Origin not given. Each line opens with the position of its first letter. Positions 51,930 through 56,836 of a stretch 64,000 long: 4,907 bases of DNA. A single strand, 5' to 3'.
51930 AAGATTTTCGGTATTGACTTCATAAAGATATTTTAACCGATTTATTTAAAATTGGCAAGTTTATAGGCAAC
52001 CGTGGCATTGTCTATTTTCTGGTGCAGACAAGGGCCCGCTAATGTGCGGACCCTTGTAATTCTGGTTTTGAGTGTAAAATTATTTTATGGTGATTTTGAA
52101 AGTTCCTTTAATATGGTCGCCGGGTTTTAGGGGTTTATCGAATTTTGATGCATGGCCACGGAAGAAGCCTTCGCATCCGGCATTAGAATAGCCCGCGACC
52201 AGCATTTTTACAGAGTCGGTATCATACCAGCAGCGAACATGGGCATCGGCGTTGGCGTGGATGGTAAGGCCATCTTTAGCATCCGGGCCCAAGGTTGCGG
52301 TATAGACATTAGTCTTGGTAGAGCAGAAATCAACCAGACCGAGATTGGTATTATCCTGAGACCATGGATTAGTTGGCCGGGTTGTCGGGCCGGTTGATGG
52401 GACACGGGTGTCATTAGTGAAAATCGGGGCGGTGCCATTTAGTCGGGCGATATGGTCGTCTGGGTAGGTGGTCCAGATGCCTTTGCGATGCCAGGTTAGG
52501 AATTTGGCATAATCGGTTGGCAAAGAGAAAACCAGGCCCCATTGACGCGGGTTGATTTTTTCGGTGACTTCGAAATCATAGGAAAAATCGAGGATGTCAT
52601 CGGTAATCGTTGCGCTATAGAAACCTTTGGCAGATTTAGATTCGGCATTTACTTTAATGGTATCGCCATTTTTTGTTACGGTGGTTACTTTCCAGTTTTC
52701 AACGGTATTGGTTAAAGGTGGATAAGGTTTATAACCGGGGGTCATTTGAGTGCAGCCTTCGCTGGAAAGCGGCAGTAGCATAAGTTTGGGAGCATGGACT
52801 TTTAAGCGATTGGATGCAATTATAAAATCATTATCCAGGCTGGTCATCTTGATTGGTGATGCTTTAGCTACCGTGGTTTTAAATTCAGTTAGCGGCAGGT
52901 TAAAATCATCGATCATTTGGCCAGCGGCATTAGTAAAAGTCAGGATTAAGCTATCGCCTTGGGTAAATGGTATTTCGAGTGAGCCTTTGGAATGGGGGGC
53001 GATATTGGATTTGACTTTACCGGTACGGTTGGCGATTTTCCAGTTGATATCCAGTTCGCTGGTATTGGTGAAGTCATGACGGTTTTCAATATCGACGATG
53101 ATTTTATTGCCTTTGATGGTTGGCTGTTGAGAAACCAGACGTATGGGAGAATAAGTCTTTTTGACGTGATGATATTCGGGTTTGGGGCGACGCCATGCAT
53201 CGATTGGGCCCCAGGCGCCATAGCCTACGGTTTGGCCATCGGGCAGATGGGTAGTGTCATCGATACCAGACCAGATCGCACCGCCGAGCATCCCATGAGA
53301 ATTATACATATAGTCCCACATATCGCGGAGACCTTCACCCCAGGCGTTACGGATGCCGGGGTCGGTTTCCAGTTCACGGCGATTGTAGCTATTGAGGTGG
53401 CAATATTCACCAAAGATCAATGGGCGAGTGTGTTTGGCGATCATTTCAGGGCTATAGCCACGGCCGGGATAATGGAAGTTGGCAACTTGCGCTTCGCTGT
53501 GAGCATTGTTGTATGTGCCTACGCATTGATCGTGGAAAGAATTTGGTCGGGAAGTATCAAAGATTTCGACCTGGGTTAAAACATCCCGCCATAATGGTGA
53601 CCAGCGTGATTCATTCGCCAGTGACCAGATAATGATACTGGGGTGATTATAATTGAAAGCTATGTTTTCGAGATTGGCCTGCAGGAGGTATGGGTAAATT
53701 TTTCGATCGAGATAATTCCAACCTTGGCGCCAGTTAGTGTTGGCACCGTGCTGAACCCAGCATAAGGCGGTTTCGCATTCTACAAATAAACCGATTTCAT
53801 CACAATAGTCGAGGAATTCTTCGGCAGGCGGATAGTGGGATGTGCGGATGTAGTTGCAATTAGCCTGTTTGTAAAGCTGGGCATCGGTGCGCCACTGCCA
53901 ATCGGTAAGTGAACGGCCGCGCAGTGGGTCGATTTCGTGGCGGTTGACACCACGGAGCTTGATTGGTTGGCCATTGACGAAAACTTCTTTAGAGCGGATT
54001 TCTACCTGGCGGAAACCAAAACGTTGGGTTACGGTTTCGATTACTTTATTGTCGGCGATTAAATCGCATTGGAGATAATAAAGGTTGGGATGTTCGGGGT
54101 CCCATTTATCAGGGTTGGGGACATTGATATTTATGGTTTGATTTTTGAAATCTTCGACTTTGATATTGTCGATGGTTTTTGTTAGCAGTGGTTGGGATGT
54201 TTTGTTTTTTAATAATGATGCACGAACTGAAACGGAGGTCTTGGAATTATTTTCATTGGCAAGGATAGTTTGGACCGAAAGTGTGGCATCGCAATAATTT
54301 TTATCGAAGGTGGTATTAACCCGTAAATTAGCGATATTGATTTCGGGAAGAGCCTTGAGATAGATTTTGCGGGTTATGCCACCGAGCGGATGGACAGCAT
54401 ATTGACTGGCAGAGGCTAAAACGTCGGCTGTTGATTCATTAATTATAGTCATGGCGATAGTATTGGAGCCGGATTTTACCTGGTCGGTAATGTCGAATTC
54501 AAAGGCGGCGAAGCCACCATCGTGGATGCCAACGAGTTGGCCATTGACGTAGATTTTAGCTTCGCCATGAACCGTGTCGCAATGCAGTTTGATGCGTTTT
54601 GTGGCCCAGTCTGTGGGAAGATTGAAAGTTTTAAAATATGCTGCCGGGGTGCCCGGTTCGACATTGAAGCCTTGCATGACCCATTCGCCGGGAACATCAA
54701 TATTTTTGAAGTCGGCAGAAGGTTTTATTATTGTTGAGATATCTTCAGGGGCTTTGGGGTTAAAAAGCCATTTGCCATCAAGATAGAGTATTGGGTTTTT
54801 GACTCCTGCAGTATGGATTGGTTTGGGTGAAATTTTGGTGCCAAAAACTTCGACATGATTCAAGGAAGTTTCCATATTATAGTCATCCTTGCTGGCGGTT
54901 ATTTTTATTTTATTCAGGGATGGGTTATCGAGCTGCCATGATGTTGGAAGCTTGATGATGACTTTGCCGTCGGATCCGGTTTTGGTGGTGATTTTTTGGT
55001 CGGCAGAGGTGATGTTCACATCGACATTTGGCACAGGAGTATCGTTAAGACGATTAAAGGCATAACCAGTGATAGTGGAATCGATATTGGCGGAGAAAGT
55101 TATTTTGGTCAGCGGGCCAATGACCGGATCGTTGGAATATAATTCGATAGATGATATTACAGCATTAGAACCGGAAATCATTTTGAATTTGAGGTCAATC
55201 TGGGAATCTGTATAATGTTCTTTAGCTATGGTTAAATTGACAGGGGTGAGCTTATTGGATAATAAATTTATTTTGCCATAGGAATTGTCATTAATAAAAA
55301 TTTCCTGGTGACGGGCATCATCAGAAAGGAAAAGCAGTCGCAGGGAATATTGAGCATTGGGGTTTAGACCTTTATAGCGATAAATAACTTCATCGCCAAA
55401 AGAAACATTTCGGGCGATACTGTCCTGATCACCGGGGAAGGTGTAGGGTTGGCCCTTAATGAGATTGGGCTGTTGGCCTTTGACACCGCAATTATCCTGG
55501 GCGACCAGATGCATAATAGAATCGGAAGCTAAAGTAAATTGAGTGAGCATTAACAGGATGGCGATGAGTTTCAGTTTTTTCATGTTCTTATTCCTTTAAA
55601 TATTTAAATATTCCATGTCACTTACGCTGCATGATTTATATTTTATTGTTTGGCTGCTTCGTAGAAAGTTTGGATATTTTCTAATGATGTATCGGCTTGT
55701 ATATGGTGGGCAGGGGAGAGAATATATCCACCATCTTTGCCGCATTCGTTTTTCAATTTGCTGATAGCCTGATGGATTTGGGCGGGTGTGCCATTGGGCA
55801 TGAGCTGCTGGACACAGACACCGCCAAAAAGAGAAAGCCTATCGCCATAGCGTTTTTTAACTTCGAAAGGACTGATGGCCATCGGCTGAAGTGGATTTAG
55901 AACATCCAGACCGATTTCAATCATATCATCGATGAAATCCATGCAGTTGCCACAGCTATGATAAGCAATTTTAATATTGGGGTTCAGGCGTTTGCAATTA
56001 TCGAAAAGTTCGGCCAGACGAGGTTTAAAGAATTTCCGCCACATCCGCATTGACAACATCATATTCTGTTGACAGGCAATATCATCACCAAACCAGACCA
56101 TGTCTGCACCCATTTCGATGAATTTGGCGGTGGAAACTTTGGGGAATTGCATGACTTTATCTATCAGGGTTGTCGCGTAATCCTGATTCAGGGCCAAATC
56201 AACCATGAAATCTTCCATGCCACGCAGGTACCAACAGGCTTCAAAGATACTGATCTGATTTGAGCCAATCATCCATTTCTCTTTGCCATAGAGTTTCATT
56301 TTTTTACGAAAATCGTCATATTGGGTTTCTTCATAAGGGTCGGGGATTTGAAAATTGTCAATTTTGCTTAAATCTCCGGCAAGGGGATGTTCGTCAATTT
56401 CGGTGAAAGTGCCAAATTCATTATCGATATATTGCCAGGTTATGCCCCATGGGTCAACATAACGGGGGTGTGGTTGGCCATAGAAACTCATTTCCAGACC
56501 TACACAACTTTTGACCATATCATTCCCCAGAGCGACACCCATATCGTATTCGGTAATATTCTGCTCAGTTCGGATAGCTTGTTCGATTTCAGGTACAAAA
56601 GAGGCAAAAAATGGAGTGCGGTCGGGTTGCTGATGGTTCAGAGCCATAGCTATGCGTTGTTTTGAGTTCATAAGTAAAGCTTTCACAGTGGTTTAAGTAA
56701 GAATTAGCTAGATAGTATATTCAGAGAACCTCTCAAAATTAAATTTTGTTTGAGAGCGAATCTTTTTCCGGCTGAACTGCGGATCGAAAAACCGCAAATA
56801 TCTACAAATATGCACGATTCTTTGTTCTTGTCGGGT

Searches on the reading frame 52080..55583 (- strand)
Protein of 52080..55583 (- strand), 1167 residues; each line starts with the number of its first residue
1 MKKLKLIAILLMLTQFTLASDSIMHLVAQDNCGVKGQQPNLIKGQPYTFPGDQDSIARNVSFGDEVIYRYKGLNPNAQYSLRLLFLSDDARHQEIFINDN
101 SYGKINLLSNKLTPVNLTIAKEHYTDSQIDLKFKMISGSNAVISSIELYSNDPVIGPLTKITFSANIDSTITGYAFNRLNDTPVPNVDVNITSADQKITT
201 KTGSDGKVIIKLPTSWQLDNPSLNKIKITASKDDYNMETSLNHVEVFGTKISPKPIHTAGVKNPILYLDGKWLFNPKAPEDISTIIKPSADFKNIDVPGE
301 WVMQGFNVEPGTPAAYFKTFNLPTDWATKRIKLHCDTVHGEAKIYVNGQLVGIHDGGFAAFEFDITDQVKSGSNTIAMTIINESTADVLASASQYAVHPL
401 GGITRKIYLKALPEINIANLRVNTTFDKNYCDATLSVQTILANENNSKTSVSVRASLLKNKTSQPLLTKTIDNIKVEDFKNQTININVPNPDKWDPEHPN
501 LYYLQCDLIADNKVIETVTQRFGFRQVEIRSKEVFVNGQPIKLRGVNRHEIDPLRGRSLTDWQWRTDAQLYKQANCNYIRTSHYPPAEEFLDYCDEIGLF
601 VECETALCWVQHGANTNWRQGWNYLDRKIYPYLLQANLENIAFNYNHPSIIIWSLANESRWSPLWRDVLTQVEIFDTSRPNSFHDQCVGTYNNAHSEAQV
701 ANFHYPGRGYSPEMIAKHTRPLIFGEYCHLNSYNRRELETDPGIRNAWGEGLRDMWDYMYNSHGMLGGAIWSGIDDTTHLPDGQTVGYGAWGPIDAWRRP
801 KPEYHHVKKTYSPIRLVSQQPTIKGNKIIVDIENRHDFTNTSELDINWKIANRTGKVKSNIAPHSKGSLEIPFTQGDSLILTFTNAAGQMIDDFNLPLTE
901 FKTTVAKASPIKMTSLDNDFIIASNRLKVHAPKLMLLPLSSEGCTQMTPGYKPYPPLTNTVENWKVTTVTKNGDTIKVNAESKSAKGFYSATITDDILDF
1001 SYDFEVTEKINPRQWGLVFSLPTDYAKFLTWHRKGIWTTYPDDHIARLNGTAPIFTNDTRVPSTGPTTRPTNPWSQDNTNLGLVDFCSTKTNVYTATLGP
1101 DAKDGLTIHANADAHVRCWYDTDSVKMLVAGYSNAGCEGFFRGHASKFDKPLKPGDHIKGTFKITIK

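Call 37: search_protein_families(library=pfam, proteins=[window:52080-55583:-], max_evalue=0.001)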
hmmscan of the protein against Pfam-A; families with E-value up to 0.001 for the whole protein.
window:52080-55583:- (1167 aa): 5 families
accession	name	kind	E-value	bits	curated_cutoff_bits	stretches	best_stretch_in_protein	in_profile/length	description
PF02836.23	Glyco_hydro_2_C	-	9.6e-38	130.5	21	1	527-814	1-300/302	Glycosyl hydrolases family 2, TIM barrel domain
PF00703.27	Glyco_hydro_2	-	1e-19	71.8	23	1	416-525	2-109/109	Glycosyl hydrolases family 2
PF02837.24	Glyco_hydro_2_N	-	2e-19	70.6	28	1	268-413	4-169/169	Glycosyl hydrolases family 2, sugar binding domain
PF22666.2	Glyco_hydro_2_N2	-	3.7e-09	37.3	27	1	314-383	50-120/167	Glycosyl hydrolase 2 galactose-binding domain-like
PF16353.11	LacZ_4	-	5.8e-07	30.1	27.3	1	830-876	1-52/87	Beta-galactosidase, domain 4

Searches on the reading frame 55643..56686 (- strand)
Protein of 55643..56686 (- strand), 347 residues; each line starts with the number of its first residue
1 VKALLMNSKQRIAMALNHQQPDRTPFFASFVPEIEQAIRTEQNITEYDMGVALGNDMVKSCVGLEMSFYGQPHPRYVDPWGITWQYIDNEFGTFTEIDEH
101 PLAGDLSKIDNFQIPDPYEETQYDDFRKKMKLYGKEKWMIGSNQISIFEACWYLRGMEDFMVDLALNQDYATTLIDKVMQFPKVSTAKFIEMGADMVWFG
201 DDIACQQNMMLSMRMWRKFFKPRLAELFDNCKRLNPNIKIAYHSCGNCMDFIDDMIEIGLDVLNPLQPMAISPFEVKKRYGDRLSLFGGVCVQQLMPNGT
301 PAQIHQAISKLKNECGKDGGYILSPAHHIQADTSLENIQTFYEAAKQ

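Call 37: search_protein_families(library=pfam, proteins=[window:55643-56686:-], max_evalue=0.001)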
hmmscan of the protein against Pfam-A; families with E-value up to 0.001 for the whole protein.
window:55643-56686:- (347 aa): 1 family
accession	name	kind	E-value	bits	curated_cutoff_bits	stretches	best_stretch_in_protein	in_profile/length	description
PF01208.23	URO-D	-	1.5e-29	103.5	23.9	1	101-346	98-344/346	Uroporphyrinogen decarboxylase (URO-D)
